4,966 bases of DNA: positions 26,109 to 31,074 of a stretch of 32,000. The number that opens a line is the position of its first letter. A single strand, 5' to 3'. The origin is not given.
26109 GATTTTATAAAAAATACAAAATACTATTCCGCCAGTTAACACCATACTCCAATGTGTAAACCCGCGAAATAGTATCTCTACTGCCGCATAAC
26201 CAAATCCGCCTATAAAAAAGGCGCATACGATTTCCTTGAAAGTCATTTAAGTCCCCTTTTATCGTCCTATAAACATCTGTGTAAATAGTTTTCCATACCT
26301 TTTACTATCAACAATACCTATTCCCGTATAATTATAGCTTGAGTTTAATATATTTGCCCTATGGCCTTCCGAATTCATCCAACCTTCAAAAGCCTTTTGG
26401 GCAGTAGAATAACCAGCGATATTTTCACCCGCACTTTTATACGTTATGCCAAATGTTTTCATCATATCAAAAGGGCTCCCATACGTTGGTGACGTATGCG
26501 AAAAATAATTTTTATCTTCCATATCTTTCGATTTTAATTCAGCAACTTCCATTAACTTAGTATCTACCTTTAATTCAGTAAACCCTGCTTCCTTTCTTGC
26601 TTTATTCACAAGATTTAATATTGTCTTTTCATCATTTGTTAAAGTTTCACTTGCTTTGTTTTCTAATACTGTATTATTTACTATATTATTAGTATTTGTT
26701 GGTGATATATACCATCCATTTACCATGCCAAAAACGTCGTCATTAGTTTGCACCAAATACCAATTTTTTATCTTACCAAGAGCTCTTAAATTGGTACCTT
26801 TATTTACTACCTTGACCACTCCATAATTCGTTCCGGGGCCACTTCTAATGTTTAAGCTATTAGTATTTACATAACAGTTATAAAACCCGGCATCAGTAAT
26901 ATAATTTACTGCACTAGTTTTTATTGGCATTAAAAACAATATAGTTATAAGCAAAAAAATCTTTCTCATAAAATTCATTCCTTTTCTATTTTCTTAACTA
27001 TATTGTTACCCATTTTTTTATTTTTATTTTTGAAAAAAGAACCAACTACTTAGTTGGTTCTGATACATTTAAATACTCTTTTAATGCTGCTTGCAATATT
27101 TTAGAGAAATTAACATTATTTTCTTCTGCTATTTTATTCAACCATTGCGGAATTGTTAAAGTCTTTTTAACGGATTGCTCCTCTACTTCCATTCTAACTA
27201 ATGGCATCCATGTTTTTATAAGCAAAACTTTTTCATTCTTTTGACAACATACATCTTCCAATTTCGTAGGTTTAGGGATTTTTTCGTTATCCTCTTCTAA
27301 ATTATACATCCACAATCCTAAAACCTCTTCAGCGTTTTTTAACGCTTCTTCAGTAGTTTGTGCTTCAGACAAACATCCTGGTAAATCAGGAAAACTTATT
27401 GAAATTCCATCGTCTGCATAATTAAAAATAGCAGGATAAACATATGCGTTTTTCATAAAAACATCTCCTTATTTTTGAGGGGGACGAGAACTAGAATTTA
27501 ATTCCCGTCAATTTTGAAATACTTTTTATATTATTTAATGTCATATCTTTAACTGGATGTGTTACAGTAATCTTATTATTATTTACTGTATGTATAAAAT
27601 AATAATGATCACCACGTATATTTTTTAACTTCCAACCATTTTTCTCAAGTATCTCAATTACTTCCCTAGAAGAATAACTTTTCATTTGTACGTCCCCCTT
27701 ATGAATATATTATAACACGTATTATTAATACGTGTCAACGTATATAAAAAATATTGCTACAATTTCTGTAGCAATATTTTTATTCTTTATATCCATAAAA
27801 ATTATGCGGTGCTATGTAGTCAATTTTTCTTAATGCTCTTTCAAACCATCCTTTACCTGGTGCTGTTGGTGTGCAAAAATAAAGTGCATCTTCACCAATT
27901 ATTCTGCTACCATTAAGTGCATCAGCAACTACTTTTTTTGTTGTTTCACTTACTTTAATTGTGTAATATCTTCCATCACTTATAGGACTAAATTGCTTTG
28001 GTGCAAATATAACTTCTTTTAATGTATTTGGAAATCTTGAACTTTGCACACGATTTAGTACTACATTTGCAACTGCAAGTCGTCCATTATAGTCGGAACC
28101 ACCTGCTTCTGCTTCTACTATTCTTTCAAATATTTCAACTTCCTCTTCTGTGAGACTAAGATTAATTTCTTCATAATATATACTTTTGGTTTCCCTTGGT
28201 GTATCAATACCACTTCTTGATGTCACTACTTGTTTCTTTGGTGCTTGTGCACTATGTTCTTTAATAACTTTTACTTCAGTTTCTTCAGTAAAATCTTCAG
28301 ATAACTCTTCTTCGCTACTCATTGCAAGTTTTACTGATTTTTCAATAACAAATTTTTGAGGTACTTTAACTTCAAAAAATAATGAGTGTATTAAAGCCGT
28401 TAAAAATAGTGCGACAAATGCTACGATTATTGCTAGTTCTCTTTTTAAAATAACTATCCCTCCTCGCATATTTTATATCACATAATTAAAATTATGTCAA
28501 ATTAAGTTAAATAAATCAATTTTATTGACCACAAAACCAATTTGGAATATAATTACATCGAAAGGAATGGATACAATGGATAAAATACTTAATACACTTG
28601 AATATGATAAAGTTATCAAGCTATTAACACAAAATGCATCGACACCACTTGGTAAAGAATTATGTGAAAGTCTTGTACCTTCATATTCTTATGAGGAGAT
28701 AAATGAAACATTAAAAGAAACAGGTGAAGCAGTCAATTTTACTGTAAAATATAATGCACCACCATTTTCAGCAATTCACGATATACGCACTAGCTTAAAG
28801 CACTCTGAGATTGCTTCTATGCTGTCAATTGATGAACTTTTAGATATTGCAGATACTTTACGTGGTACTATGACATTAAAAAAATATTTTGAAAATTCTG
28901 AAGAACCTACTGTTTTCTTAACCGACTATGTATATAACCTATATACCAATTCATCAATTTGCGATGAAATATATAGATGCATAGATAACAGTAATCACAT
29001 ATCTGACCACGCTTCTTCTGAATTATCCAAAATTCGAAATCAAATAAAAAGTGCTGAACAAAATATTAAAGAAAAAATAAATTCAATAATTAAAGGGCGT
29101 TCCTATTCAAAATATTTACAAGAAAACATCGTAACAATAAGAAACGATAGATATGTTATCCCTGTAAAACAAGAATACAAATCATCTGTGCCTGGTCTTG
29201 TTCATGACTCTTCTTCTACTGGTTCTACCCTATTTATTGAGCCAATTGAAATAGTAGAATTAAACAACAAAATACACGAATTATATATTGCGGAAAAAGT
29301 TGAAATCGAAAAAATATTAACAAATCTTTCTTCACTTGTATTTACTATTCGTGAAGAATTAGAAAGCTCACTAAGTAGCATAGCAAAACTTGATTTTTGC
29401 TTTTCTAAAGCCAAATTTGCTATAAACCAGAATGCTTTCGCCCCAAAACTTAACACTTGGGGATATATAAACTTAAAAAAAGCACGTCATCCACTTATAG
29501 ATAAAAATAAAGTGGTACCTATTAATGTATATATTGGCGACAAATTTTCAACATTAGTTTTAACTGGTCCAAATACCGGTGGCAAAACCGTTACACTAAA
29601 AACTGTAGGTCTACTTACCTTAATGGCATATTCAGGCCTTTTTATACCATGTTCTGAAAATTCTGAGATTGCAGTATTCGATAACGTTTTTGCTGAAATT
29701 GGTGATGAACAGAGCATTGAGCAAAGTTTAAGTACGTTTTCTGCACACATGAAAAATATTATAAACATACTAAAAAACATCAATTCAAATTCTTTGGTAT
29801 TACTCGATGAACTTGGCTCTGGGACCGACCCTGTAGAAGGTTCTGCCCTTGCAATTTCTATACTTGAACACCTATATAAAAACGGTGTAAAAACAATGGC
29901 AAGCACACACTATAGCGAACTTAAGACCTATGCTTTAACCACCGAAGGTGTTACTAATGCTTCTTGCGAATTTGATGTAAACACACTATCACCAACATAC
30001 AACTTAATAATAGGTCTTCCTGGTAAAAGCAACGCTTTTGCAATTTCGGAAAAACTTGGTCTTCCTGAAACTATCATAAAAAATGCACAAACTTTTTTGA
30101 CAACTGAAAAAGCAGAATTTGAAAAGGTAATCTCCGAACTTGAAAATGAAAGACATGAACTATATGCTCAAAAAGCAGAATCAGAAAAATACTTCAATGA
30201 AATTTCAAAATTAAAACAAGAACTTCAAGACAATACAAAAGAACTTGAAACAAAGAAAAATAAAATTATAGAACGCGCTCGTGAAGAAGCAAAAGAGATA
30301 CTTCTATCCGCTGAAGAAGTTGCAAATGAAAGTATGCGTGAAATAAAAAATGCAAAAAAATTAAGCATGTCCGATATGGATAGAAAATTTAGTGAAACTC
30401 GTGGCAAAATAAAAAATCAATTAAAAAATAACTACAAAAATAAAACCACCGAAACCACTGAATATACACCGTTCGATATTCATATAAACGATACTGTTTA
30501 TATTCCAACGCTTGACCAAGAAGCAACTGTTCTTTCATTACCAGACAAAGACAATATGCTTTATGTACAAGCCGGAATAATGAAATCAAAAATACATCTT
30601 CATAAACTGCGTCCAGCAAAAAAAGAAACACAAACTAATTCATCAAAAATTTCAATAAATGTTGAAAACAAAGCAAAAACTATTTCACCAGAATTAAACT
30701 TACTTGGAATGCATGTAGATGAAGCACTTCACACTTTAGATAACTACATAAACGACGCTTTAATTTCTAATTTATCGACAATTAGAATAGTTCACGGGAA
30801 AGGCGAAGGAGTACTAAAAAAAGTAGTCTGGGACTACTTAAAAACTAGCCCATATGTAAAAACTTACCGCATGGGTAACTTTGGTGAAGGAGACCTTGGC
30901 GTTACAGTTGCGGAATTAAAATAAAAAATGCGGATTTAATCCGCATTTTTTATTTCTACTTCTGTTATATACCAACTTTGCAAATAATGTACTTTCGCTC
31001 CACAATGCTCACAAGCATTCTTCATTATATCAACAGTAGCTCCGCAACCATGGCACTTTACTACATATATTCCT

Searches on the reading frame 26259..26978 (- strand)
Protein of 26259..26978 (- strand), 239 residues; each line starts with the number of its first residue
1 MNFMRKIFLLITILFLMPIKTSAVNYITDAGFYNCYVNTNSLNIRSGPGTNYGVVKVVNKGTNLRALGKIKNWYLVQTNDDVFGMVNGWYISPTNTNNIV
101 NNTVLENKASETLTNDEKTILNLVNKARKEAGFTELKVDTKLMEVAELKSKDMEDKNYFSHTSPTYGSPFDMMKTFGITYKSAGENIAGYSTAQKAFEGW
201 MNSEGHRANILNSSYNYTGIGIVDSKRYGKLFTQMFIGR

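Call 72: search_protein_families(library=pfam, proteins=[window:26259-26978:-], max_evalue=0.00001)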
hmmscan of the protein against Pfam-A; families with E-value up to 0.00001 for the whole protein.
window:26259-26978:- (239 aa): 2 families
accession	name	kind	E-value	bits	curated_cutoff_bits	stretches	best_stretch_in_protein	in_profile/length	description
PF00188.32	CAP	-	2.8e-24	86.7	21.1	1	121-236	1-117/117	Cysteine-rich secretory protein family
PF08239.17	SH3_3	-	5.8e-11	42.8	27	1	41-92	2-54/54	Bacterial SH3 domain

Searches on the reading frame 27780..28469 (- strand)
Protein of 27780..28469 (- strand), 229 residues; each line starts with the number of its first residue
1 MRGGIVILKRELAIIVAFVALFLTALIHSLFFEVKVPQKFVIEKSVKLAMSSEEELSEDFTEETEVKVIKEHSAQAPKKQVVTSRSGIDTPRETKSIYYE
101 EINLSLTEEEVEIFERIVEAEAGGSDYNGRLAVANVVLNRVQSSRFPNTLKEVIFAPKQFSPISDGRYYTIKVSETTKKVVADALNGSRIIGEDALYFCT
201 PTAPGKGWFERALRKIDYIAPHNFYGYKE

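Call 72: search_protein_families(library=pfam, proteins=[window:27780-28469:-], max_evalue=0.00001)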
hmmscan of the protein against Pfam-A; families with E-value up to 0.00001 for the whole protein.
window:27780-28469:- (229 aa): 1 family
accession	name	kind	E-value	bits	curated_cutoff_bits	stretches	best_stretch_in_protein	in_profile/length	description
PF07486.17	Hydrolase_2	-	4.6e-25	88.6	27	1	124-225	1-100/100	Cell Wall Hydrolase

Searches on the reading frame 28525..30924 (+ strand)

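Call 72: search_protein_families(library=pfam, proteins=[window:28525-30924:+], max_evalue=0.00001)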
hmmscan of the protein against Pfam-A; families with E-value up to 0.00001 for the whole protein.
window:28525-30924:+ (799 aa): 3 families
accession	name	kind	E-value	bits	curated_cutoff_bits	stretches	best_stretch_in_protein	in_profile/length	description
PF00488.27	MutS_V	-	2.2e-41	142.4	30.2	1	345-525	2-184/188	MutS domain V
PF01713.27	Smr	-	8.8e-23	80.7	25.7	1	724-799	1-77/77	Smr domain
PF20297.4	MSSS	-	8.2e-12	45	26.8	1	655-695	2-42/42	MutS2 and Smr-associated SH3 domain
